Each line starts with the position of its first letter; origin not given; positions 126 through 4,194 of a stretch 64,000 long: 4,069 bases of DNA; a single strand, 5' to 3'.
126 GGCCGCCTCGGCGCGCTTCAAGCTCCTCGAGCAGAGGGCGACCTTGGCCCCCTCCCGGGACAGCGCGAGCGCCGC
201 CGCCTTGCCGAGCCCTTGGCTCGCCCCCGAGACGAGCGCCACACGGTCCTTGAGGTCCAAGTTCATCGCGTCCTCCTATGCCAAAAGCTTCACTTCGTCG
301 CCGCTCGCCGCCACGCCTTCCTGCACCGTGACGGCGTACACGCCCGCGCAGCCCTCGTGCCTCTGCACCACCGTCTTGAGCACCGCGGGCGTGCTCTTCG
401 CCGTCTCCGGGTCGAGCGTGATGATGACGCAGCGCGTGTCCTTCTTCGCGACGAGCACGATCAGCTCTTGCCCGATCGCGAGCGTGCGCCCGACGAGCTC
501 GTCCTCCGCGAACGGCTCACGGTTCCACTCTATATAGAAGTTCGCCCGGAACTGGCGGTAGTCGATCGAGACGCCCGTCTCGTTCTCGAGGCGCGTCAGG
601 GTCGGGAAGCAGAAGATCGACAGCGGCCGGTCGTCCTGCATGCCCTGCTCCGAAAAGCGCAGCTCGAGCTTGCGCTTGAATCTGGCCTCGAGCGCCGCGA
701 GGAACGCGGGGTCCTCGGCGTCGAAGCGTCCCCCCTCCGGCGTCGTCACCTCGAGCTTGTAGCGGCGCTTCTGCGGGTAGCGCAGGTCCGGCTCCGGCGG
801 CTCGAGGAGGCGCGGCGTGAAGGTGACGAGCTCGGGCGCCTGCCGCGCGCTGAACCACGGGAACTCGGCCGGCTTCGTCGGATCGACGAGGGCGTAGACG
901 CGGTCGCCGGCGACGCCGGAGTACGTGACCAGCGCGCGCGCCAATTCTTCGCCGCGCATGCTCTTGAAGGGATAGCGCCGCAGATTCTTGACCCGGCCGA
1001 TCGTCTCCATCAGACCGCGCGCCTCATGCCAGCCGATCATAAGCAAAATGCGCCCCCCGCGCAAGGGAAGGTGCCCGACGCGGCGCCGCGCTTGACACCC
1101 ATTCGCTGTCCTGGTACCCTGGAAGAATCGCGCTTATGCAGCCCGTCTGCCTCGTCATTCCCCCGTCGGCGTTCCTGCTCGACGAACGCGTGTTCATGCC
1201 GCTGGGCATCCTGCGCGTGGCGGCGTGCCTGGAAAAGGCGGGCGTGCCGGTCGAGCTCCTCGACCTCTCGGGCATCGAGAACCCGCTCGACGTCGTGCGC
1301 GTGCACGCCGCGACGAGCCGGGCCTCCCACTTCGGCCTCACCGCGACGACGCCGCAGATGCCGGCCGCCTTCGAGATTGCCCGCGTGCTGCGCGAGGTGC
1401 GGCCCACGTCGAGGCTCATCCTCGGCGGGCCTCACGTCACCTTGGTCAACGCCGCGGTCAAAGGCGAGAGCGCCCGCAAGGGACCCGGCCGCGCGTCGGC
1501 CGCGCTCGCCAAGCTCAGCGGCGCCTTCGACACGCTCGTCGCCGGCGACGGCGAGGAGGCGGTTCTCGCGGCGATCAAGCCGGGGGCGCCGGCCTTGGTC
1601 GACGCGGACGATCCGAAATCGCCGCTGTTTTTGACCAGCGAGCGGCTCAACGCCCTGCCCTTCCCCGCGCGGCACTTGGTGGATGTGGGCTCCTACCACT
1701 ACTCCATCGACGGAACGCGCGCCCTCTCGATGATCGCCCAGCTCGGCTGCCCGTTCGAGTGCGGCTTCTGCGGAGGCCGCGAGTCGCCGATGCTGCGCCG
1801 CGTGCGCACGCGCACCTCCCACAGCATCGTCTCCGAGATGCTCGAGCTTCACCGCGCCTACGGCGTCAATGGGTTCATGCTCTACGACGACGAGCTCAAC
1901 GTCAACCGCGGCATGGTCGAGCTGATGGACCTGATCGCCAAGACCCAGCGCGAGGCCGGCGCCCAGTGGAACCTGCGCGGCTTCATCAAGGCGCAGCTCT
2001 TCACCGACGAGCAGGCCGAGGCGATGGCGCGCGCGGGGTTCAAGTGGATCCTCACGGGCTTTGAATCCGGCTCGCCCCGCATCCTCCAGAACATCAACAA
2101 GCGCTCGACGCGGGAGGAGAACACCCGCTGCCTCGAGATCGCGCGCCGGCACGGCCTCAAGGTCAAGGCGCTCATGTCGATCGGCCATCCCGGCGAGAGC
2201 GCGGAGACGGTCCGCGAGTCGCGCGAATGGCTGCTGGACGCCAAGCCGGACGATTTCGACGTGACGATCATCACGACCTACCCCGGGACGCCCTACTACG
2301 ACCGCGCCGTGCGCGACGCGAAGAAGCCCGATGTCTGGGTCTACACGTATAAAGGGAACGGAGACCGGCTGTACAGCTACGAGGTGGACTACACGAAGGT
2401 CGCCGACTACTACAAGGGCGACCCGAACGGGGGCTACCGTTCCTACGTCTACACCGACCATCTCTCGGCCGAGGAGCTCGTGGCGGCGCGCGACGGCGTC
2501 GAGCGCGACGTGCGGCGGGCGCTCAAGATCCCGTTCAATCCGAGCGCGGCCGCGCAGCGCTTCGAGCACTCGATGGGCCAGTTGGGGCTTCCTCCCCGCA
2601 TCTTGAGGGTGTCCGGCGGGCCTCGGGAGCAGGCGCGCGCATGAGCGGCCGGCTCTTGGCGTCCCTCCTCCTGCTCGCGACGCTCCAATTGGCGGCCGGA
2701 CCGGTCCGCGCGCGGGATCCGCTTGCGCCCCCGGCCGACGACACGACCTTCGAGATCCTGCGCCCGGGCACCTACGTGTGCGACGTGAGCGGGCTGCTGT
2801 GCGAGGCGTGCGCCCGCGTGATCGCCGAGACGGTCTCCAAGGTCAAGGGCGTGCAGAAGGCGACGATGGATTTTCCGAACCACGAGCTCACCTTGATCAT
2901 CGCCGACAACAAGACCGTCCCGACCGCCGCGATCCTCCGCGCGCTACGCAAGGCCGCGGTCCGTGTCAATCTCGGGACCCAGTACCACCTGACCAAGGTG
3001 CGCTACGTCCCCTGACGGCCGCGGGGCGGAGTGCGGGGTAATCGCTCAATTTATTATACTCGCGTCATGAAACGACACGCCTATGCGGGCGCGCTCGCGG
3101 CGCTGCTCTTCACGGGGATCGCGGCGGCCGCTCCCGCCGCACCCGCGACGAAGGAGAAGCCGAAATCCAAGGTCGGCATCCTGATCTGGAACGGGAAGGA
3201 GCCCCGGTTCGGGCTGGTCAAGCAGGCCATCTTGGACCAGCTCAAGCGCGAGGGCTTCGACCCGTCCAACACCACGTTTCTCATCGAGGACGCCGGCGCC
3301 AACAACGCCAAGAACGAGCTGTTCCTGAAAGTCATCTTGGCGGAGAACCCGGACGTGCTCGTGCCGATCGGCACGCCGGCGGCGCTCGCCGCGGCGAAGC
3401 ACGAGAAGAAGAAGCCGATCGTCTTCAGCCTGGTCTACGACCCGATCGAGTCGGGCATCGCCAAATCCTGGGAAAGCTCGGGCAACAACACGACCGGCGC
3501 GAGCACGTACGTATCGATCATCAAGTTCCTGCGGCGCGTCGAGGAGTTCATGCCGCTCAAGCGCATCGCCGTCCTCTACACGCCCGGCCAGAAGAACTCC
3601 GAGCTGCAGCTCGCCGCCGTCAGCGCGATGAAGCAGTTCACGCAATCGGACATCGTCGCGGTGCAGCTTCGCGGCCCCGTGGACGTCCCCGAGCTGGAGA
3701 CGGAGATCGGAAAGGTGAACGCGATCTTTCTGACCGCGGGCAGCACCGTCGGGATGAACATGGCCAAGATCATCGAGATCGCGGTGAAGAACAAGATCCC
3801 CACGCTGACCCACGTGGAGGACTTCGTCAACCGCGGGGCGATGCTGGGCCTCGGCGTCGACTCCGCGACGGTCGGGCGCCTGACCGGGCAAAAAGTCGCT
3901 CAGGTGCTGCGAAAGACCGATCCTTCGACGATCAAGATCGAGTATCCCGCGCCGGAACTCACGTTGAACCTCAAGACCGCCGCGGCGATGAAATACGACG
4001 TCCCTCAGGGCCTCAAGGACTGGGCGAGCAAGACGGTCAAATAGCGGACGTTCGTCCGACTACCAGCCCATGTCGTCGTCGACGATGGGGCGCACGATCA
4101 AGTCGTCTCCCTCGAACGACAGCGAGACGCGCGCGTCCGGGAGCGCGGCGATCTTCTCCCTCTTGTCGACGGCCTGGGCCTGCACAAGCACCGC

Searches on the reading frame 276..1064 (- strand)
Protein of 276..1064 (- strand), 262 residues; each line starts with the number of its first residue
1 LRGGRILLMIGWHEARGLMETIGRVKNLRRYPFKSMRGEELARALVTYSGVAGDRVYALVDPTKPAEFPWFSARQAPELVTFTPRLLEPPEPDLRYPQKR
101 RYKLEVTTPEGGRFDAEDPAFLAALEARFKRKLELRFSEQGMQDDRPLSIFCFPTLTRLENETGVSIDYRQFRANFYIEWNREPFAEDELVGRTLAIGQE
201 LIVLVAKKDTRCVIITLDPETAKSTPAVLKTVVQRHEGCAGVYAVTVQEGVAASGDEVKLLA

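Call 67: search_protein_families(library=pfam, proteins=[window:276-1064:-], max_evalue=0.001)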
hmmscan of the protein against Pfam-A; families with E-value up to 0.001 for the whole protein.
window:276-1064:- (262 aa): 2 families
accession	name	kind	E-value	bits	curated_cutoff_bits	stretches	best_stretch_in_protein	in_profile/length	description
PF03473.23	MOSC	-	1.2e-12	48.3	22.7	1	143-259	7-120/120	MOSC domain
PF03476.21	MOSC_N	-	4.7e-11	43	25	1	23-107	2-83/119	MOSC N-terminal beta barrel domain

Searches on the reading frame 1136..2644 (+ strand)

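Call 67: search_protein_families(library=pfam, proteins=[window:1136-2644:+], max_evalue=0.001)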
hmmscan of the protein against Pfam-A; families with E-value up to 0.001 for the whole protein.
window:1136-2644:+ (502 aa): 2 families
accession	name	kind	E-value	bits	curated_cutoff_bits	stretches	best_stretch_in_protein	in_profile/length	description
PF04055.27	Radical_SAM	-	1.7e-24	87.3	29.5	1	201-366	3-166/166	Radical SAM superfamily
PF02310.24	B12-binding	-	7.2e-11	42.4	32.1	1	21-107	13-97/121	B12 binding domain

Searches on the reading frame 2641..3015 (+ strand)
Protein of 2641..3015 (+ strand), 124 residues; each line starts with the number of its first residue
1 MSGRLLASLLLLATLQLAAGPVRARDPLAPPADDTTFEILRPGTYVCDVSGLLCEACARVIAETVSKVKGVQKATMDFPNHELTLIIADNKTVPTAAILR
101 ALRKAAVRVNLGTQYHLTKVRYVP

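Call 67: search_protein_families(library=pfam, proteins=[window:2641-3015:+], max_evalue=0.001)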
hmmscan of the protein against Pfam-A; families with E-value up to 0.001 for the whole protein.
window:2641-3015:+ (124 aa): 1 family
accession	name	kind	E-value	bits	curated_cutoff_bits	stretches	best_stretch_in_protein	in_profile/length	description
PF00403.32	HMA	-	5.1e-10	40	24.8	1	48-105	3-59/62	Heavy-metal-associated domain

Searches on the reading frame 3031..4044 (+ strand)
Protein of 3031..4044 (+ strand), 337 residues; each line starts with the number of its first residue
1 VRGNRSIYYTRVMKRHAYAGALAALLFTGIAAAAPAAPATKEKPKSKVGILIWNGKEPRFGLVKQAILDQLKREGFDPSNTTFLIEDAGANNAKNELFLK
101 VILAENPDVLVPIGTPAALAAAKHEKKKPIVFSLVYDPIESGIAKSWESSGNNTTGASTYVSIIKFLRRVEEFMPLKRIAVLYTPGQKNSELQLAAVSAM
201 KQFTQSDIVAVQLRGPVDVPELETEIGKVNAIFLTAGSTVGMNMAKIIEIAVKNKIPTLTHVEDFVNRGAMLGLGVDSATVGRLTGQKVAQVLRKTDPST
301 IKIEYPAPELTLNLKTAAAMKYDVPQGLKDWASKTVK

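Call 67: search_protein_families(library=pfam, proteins=[window:3031-4044:+], max_evalue=0.001)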
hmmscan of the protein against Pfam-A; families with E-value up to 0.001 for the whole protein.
window:3031-4044:+ (337 aa): 1 family
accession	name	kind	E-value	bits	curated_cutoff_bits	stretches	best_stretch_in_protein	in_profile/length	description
PF04392.18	ABC_sub_bind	-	9.1e-35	120.7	25.9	1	64-325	17-282/293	ABC transporter substrate binding protein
